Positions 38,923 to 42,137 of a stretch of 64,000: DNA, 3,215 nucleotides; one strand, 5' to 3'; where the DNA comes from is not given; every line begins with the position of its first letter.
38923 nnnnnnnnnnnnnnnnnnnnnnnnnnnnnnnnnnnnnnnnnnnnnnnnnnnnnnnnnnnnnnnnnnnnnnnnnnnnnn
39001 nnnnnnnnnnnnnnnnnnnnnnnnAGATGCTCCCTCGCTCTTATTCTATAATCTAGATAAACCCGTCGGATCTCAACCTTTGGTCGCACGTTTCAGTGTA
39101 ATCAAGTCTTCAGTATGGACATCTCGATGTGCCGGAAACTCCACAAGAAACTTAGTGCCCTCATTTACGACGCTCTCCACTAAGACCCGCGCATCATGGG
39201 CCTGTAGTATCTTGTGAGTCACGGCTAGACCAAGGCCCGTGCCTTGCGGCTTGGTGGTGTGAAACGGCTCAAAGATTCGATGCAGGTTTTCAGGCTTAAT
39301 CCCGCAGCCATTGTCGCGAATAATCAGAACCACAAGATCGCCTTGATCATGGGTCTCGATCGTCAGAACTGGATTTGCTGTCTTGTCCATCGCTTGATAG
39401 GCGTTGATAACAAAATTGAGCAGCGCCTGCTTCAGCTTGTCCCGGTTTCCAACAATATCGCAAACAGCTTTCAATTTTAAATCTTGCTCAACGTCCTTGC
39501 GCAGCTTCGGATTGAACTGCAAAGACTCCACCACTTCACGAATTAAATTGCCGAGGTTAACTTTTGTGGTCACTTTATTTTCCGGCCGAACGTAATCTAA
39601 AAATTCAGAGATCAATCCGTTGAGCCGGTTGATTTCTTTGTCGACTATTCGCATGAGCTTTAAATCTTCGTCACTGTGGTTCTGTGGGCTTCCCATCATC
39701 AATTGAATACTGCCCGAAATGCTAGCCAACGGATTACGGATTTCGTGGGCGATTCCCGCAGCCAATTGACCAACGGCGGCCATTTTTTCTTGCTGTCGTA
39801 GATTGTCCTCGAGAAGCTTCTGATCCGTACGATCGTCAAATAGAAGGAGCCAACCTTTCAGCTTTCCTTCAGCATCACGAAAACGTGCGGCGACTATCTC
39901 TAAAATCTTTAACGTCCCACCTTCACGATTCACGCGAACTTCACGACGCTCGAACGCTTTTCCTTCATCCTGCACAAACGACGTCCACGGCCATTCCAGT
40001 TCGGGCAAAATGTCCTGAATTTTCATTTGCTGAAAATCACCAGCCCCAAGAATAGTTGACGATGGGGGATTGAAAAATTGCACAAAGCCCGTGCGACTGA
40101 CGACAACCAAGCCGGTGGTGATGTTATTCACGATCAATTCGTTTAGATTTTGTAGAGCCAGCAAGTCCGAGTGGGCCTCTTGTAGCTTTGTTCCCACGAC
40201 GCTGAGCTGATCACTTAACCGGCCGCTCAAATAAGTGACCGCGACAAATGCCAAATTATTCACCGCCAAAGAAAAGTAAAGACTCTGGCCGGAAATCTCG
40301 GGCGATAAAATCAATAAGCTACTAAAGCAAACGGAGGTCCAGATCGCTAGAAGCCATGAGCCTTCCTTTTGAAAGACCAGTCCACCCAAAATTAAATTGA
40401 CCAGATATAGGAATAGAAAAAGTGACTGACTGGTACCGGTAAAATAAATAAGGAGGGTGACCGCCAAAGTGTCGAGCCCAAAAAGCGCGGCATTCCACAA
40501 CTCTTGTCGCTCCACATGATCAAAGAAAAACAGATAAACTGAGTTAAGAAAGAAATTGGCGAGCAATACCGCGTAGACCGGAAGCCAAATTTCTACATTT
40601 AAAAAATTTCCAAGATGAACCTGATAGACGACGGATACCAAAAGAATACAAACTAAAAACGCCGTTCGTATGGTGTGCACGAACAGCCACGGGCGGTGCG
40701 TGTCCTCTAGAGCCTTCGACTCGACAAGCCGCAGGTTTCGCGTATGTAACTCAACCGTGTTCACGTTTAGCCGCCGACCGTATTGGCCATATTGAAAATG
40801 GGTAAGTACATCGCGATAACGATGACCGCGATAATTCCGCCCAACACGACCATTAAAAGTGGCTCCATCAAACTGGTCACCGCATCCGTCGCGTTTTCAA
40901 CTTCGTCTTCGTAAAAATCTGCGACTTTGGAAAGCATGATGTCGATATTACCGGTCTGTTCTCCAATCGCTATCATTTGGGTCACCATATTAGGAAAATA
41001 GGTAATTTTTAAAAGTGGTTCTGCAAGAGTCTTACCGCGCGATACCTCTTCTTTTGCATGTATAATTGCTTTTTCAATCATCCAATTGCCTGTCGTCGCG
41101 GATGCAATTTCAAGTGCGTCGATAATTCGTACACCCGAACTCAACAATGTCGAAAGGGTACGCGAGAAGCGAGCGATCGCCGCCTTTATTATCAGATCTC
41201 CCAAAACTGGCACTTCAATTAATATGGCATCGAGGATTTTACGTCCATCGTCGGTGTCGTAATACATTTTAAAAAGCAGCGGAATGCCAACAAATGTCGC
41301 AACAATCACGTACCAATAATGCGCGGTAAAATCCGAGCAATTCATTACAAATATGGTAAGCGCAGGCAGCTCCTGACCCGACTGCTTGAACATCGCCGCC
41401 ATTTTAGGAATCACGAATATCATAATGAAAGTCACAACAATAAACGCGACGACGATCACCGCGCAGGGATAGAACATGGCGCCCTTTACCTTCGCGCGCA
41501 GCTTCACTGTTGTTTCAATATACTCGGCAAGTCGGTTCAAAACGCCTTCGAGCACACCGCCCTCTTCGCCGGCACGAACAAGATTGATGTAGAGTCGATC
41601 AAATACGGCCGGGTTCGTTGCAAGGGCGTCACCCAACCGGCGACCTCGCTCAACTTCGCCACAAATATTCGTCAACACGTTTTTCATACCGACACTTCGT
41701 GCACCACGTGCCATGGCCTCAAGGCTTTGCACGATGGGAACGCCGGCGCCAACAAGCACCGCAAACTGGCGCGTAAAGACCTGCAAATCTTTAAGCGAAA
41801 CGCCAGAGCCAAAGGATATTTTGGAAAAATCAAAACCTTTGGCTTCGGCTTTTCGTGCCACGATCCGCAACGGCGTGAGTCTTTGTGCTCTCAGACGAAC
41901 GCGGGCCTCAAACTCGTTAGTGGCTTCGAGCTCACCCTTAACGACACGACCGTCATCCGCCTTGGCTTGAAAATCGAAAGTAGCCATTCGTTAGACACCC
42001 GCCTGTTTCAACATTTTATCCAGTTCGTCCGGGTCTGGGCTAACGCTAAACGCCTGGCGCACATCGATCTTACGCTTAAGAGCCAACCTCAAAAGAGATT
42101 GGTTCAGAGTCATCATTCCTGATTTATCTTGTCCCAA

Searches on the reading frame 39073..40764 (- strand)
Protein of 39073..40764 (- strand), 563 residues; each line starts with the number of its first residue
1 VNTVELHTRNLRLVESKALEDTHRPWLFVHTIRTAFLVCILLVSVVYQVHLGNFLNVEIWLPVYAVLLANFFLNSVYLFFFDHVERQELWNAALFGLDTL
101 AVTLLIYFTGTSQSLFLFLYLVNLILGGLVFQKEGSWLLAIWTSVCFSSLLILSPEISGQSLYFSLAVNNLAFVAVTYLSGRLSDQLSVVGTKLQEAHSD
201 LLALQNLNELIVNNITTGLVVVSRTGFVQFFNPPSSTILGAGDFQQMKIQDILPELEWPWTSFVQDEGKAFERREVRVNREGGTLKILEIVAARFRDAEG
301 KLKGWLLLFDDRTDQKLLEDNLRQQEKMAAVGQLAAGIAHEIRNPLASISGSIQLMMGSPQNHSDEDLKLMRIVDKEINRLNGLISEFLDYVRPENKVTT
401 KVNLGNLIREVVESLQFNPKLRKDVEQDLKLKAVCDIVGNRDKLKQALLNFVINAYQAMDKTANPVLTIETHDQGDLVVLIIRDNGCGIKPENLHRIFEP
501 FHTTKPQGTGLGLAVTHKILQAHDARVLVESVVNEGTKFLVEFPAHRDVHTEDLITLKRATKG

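Call 59: search_protein_families(library=pfam, proteins=[window:39073-40764:-], max_evalue=0.001)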
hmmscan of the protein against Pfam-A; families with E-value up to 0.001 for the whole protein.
window:39073-40764:- (563 aa): 3 families
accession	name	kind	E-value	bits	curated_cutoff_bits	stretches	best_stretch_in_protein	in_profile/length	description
PF02518.31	HATPase_c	-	2.9e-22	79.6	26.4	1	439-545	1-109/111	Histidine kinase-, DNA gyrase B-, and HSP90-like ATPase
PF00512.31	HisKA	-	1.2e-14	54.6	26.9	1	331-396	2-65/66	His Kinase A (phospho-acceptor) domain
PF25323.1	6TM_PilS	-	1e-05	25.8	27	1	22-186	8-181/189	PilS-like transmembrane domain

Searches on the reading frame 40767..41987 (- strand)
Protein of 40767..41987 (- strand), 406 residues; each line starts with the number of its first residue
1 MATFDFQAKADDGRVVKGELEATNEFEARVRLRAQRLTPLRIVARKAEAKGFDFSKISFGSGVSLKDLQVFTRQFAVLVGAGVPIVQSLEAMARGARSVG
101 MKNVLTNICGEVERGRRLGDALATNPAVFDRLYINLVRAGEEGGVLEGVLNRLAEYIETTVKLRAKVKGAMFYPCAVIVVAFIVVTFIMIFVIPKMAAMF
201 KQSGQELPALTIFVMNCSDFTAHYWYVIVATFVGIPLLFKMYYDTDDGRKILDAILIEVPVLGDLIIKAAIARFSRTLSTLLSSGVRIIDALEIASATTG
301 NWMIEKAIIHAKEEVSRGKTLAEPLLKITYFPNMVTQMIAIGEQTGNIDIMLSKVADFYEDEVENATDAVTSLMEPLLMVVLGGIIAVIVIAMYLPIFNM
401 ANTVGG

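Call 59: search_protein_families(library=pfam, proteins=[window:40767-41987:-], max_evalue=0.001)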
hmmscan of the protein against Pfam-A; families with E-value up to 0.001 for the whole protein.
window:40767-41987:- (406 aa): 1 family
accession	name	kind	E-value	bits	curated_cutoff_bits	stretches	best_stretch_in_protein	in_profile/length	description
PF00482.28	T2SSF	-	1.5e-63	212.8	25.2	2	71-194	1-125/125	Type II secretion system (T2SS), protein F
